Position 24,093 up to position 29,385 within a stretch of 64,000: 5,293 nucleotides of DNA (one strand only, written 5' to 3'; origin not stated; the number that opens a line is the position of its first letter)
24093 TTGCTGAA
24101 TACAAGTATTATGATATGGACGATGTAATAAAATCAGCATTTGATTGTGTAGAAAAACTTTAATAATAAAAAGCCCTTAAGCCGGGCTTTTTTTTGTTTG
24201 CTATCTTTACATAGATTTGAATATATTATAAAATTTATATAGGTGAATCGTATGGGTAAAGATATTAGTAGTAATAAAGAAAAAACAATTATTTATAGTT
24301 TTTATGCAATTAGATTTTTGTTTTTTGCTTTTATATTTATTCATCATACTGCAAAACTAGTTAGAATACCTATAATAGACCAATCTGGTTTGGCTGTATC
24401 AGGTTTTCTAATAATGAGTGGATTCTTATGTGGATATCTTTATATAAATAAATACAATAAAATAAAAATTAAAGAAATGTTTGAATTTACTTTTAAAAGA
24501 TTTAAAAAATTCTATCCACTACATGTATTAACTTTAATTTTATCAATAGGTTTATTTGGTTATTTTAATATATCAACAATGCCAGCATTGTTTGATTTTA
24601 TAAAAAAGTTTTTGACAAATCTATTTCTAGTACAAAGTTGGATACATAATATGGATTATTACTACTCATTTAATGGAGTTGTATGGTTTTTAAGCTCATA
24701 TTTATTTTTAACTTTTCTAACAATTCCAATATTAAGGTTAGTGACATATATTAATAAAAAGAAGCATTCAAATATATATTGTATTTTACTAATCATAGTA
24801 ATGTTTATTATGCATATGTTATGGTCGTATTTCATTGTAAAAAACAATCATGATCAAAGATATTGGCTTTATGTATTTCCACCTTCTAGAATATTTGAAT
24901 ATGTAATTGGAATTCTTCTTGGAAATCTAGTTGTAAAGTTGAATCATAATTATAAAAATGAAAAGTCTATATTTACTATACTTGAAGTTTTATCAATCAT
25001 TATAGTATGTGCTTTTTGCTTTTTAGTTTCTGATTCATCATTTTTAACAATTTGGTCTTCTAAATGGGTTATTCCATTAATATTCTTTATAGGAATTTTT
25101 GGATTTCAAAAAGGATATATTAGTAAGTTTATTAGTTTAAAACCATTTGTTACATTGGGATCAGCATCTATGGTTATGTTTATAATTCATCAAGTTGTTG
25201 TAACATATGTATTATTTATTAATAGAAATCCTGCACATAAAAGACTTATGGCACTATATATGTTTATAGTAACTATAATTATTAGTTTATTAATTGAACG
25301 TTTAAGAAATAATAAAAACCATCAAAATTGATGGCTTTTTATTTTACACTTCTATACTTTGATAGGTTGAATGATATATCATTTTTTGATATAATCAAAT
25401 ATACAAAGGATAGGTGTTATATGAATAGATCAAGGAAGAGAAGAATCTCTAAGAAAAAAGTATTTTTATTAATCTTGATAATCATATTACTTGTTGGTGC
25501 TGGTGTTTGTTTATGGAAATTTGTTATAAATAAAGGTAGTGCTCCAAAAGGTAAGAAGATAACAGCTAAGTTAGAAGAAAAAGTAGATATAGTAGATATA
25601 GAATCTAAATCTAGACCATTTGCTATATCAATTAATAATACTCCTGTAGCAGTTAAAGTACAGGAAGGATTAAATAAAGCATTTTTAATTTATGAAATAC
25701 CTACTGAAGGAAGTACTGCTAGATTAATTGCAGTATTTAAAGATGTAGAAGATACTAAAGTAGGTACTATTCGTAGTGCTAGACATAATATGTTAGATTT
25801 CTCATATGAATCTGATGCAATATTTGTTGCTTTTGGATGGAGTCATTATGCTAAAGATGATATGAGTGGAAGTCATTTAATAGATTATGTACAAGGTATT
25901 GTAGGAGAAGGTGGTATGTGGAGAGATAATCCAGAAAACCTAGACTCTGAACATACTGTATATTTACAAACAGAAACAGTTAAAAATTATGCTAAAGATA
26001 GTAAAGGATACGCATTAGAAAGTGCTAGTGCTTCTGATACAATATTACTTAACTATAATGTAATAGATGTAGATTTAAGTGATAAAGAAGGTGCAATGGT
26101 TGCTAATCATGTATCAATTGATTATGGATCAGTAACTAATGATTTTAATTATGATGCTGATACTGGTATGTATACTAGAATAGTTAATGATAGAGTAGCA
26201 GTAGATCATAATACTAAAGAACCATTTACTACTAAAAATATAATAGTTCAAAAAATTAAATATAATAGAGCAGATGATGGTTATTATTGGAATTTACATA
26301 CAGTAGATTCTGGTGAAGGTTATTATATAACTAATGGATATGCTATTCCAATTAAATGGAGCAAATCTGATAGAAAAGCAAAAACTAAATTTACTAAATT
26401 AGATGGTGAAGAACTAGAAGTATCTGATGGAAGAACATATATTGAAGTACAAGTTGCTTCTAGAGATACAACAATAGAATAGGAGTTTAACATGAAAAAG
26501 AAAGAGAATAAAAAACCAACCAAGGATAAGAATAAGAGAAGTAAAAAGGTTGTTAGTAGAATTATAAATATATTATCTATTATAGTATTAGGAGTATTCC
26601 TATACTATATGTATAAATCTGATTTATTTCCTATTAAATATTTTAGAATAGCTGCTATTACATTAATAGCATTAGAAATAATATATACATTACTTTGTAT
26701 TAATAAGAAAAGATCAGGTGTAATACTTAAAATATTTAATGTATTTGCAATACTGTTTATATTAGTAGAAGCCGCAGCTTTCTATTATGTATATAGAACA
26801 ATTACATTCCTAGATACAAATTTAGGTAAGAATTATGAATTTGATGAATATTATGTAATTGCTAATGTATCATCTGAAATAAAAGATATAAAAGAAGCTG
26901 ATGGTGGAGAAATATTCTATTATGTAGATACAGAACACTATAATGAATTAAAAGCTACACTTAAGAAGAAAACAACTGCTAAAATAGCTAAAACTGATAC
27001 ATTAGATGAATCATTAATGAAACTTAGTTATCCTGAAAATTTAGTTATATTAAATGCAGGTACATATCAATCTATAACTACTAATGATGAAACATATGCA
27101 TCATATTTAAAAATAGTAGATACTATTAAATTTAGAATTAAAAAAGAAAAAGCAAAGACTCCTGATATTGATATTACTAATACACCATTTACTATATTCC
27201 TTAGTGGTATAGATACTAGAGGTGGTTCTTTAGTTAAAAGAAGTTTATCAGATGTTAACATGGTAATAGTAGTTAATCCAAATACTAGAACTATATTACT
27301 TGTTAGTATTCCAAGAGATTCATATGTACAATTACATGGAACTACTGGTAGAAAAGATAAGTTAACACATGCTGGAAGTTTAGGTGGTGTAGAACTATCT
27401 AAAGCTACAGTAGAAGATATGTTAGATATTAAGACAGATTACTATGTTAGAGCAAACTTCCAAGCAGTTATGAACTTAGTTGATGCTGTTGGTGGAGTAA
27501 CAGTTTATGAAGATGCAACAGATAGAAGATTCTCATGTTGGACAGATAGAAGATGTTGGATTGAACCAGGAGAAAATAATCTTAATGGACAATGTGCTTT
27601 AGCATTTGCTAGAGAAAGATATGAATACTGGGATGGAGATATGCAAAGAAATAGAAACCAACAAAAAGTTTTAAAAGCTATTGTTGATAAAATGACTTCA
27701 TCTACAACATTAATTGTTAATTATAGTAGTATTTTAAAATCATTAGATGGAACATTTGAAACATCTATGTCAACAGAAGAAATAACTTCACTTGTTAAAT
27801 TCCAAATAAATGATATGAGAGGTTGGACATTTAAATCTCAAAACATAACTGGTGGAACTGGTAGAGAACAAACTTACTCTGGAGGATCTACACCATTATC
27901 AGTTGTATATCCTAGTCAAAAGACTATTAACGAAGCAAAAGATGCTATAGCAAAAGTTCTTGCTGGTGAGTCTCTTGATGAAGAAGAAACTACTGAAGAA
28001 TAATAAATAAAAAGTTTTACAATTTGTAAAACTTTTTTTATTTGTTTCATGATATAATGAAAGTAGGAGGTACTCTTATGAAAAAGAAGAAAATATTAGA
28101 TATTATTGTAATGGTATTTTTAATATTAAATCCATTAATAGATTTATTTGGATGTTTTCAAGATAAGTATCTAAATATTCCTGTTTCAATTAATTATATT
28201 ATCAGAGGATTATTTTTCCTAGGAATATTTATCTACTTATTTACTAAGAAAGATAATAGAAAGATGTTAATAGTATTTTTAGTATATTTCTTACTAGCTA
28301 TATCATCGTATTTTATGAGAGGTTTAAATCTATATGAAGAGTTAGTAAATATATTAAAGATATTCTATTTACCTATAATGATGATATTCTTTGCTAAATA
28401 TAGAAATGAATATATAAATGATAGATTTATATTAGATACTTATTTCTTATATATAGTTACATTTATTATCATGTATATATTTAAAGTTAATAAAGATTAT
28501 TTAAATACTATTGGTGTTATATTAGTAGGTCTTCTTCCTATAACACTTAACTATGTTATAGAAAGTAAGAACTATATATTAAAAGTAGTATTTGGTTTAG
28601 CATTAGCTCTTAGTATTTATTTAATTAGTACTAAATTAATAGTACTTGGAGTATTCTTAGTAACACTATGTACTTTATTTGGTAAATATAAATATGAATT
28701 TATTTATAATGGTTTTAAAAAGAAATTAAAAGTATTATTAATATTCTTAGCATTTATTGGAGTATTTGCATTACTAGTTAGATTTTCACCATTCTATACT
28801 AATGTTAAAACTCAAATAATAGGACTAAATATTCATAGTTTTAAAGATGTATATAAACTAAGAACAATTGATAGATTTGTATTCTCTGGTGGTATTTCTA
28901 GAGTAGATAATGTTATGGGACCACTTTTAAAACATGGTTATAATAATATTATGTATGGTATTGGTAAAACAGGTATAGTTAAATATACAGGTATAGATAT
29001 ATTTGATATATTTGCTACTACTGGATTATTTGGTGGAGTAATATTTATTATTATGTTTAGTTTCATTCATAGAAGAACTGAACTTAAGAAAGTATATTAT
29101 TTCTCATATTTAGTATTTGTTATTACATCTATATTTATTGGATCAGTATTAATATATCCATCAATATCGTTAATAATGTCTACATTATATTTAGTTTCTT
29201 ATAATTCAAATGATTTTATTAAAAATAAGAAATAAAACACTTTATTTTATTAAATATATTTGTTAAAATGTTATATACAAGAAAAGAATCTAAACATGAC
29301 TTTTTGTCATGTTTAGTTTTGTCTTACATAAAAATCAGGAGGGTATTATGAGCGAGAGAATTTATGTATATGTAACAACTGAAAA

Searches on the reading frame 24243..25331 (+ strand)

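Call 17: search_protein_families(library=pfam, proteins=[window:24243-25331:+], max_evalue=0.00001)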
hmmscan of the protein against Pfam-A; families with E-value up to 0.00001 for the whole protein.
window:24243-25331:+ (362 aa): 1 family
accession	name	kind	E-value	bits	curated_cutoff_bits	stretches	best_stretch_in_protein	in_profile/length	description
PF01757.29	Acyl_transf_3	-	5.2e-15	55.8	31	1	20-352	4-325/326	Acyltransferase domain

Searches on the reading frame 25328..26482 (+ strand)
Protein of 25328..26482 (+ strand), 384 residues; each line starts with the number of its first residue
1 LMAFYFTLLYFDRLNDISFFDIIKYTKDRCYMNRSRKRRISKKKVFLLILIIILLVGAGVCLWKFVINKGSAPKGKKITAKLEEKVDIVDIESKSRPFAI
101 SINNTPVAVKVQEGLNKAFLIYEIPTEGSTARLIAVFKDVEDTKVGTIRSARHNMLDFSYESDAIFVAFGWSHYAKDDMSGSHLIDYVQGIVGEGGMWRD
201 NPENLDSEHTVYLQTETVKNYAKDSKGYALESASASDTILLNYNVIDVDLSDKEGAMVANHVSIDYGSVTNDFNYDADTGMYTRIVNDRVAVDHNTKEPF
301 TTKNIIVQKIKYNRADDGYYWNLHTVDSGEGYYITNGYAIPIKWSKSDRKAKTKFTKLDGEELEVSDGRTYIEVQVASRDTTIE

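Call 17: search_protein_families(library=pfam, proteins=[window:25328-26482:+], max_evalue=0.00001)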
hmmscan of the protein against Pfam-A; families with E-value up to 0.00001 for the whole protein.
window:25328-26482:+ (384 aa): 2 families
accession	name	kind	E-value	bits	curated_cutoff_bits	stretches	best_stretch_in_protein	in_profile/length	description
PF11258.13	DUF3048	-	1.1e-28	100.7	25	1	93-225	12-145/148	Protein of unknown function (DUF3048) N-terminal domain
PF17479.7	DUF3048_C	-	2.5e-25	89.5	25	1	263-372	2-114/114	Protein of unknown function (DUF3048) C-terminal domain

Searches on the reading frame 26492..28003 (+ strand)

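Call 17: search_protein_families(library=pfam, proteins=[window:26492-28003:+], max_evalue=0.00001)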
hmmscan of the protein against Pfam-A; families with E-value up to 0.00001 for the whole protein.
window:26492-28003:+ (503 aa): 1 family
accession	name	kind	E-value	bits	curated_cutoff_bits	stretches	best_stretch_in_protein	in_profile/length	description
PF03816.19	LytR_cpsA_psr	-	1.1e-40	139.7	24.6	1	253-402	2-149/150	LytR_cpsA_psr family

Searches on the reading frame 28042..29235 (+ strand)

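Call 17: search_protein_families(library=pfam, proteins=[window:28042-29235:+], max_evalue=0.00001)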
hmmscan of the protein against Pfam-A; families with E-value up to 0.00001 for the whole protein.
window:28042-29235:+ (397 aa): 1 family
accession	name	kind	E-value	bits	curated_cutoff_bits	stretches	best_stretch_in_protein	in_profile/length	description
PF13425.11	O-antigen_lig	-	3.4e-08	33.2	31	0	22-144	7-140/462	O-antigen ligase like membrane protein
